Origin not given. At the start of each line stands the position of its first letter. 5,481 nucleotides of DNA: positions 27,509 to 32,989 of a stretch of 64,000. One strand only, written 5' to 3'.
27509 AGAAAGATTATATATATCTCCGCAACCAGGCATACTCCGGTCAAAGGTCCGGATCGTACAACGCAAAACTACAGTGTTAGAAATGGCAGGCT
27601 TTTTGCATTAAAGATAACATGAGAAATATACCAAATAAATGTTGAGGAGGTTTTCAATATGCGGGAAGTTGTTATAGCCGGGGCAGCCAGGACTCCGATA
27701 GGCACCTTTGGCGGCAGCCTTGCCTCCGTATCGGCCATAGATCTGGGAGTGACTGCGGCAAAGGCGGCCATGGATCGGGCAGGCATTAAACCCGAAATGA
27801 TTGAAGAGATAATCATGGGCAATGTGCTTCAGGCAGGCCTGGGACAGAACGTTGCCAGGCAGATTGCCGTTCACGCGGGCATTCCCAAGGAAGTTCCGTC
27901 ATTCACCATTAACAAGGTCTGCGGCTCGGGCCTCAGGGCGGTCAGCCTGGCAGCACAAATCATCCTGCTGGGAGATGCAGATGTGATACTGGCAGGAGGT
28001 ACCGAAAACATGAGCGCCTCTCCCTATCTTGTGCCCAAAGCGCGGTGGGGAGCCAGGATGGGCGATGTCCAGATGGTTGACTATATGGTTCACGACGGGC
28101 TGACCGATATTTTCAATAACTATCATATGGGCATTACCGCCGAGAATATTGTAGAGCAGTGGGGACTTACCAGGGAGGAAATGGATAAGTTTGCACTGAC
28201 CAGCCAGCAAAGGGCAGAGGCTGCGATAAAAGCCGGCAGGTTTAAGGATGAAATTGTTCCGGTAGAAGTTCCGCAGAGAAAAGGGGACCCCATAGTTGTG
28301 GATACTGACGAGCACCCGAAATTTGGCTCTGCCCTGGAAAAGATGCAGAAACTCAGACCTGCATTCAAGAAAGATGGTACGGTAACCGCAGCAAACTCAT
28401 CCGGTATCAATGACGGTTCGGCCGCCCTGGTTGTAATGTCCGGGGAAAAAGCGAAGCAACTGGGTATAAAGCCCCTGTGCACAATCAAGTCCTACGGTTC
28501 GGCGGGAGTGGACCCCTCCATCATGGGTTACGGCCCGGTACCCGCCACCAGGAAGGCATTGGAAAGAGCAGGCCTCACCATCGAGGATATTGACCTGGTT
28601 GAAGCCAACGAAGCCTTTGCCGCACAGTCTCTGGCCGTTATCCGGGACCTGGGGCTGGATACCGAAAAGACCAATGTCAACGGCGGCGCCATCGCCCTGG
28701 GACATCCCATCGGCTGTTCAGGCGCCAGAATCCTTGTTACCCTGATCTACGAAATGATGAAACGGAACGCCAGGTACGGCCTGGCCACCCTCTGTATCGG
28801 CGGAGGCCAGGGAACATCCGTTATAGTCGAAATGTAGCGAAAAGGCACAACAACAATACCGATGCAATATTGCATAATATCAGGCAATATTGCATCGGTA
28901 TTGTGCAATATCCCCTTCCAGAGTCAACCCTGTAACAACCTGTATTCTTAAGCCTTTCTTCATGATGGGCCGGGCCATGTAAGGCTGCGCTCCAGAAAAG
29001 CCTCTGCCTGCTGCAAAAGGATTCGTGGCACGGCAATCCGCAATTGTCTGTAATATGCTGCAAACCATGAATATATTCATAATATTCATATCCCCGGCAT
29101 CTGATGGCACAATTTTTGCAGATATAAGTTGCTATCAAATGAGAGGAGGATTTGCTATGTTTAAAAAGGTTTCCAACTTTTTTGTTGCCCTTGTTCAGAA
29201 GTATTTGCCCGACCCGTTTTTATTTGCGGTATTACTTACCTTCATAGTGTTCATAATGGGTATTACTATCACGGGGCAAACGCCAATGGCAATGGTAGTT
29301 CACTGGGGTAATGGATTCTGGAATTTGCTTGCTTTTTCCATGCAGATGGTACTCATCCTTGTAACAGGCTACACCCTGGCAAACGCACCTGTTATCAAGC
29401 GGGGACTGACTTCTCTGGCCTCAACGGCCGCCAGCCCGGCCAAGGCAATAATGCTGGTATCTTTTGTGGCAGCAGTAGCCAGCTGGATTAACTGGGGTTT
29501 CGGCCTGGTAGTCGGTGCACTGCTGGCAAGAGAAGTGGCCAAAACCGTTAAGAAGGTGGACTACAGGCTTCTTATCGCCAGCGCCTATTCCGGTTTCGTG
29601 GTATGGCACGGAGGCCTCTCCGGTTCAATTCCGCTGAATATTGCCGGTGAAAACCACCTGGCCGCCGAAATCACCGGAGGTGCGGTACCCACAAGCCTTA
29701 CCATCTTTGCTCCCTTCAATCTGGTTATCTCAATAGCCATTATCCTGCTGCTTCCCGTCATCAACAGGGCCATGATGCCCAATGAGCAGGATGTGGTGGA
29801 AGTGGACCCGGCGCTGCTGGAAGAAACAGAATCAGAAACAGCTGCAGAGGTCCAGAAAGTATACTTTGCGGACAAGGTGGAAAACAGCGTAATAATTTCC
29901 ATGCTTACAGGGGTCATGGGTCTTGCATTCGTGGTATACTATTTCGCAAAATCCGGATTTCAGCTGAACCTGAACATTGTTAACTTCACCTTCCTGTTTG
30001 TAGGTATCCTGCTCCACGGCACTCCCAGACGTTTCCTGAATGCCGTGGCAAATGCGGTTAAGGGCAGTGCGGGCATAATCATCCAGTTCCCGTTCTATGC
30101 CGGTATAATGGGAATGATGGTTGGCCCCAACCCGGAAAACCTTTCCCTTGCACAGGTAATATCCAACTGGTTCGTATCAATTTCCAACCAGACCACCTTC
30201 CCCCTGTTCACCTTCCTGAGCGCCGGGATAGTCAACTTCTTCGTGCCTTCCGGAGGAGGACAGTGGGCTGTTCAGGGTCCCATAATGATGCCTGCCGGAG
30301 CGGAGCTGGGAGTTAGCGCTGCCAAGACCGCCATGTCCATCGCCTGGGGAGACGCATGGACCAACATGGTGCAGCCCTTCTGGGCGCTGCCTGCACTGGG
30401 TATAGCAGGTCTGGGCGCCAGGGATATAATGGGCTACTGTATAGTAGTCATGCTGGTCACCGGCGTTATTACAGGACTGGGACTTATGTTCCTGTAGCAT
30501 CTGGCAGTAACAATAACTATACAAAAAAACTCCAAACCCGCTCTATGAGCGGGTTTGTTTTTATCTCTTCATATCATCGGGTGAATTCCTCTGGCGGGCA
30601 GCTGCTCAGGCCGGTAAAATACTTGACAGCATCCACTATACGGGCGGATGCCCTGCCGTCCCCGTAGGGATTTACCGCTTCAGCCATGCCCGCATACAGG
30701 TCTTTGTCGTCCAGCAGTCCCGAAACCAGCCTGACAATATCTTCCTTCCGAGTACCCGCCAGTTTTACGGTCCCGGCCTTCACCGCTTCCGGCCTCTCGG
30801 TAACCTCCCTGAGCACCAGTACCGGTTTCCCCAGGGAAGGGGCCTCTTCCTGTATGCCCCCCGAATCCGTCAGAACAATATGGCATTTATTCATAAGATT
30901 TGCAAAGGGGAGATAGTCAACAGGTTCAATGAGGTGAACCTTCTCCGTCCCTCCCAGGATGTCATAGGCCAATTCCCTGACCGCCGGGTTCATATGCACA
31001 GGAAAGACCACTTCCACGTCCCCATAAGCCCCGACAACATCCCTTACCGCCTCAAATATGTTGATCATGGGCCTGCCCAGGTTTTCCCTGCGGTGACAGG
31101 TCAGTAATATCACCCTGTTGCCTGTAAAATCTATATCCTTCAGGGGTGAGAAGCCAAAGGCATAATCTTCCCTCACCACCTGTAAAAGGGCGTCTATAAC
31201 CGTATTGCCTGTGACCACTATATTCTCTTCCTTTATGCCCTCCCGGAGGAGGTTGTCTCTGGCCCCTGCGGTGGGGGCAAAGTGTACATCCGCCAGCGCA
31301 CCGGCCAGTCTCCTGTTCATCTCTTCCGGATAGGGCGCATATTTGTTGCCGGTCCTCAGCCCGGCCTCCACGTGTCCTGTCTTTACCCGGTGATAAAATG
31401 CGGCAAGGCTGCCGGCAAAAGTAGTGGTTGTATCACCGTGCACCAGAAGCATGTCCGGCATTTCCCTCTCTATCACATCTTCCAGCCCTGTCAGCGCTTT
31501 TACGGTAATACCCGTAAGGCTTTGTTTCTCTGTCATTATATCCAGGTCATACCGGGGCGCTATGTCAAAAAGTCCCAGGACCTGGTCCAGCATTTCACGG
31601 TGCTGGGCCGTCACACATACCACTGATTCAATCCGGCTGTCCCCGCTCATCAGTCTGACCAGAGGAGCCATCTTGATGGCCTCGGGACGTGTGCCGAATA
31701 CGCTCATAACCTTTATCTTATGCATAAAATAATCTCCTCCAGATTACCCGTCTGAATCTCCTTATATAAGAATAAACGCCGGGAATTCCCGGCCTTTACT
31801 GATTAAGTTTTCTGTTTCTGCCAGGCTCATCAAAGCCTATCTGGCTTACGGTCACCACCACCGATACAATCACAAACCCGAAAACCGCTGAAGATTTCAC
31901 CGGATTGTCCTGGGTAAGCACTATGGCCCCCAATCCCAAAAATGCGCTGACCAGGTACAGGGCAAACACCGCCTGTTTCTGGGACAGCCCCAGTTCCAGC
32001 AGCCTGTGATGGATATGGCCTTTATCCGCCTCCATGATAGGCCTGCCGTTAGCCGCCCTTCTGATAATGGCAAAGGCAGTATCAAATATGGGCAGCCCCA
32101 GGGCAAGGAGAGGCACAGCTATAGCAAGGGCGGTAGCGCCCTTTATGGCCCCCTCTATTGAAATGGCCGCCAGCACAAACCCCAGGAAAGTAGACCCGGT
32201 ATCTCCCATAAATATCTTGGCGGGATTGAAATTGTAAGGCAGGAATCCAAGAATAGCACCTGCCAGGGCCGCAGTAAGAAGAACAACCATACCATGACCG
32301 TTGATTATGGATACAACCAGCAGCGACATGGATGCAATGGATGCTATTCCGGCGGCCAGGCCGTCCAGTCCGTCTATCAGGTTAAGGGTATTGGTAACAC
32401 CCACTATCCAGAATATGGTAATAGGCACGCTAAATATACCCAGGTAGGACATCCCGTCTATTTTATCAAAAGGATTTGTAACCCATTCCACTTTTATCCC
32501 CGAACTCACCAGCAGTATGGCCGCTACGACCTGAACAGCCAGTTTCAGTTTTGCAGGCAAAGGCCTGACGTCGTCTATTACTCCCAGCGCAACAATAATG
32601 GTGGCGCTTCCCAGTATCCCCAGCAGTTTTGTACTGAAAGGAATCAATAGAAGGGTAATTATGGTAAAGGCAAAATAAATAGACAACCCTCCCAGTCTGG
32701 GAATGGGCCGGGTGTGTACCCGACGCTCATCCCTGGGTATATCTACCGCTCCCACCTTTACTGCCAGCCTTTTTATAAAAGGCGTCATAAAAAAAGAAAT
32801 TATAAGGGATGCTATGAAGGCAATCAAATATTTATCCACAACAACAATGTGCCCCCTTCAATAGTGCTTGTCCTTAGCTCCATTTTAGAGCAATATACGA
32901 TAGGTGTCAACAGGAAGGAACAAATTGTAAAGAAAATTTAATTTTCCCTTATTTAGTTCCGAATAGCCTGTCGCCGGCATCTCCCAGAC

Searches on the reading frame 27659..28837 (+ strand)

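Call 60: search_protein_families(library=pfam, proteins=[window:27659-28837:+], max_evalue=0.00001)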
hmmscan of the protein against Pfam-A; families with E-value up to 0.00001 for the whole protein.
window:27659-28837:+ (392 aa): 3 families
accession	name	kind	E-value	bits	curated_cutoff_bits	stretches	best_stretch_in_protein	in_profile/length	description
PF00108.29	Thiolase_N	-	4.8e-107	357.6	26.4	1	4-262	1-259/260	Thiolase, N-terminal domain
PF02803.24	Thiolase_C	-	1.5e-54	183.3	27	1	271-391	2-122/123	Thiolase, C-terminal domain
PF00109.32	ketoacyl-synt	-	1.7e-07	31.5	20.8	0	80-119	166-205/252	Beta-ketoacyl synthase, N-terminal domain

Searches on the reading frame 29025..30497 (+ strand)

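Call 60: search_protein_families(library=pfam, proteins=[window:29025-30497:+], max_evalue=0.00001)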
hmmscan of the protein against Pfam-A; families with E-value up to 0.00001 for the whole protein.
window:29025-30497:+ (490 aa): 1 family
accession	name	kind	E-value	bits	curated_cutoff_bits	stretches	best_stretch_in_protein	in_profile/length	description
PF02667.20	SCFA_trans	-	2.5e-174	581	27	1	45-490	1-453/453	Short chain fatty acid transporter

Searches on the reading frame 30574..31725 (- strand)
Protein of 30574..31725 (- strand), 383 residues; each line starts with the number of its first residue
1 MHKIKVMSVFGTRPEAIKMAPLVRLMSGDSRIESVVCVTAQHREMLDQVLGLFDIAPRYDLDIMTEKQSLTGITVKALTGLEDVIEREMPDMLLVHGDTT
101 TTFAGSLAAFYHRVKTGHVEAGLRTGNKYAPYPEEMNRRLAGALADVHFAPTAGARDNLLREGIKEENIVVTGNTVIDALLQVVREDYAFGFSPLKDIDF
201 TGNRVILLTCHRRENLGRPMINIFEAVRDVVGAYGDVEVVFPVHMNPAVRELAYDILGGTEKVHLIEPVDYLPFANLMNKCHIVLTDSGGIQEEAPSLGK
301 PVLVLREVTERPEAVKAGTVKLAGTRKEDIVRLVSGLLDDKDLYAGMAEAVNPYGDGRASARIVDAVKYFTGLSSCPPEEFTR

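Call 60: search_protein_families(library=pfam, proteins=[window:30574-31725:-], max_evalue=0.00001)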
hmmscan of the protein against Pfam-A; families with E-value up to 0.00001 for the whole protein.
window:30574-31725:- (383 aa): 1 family
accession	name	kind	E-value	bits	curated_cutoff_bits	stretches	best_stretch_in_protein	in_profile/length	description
PF02350.25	Epimerase_2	-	2.7e-119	398.5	30.6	1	28-367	5-346/347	UDP-N-acetylglucosamine 2-epimerase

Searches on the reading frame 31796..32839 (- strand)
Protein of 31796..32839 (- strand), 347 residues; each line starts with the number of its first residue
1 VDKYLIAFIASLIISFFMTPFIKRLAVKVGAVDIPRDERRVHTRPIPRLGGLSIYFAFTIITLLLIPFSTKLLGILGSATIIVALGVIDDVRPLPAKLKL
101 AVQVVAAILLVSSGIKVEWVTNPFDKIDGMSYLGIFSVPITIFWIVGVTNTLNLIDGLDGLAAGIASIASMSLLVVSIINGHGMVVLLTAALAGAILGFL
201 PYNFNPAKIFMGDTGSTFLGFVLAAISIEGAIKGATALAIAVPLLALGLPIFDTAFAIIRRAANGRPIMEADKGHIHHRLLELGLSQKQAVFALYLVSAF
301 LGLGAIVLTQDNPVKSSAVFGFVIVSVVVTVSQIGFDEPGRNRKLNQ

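Call 60: search_protein_families(library=pfam, proteins=[window:31796-32839:-], max_evalue=0.00001)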
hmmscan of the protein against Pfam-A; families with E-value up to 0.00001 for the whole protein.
window:31796-32839:- (347 aa): 1 family
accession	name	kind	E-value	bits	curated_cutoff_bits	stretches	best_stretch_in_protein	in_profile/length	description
PF00953.26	Glycos_transf_4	-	5e-45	153.8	27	1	73-230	2-159/160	Glycosyl transferase family 4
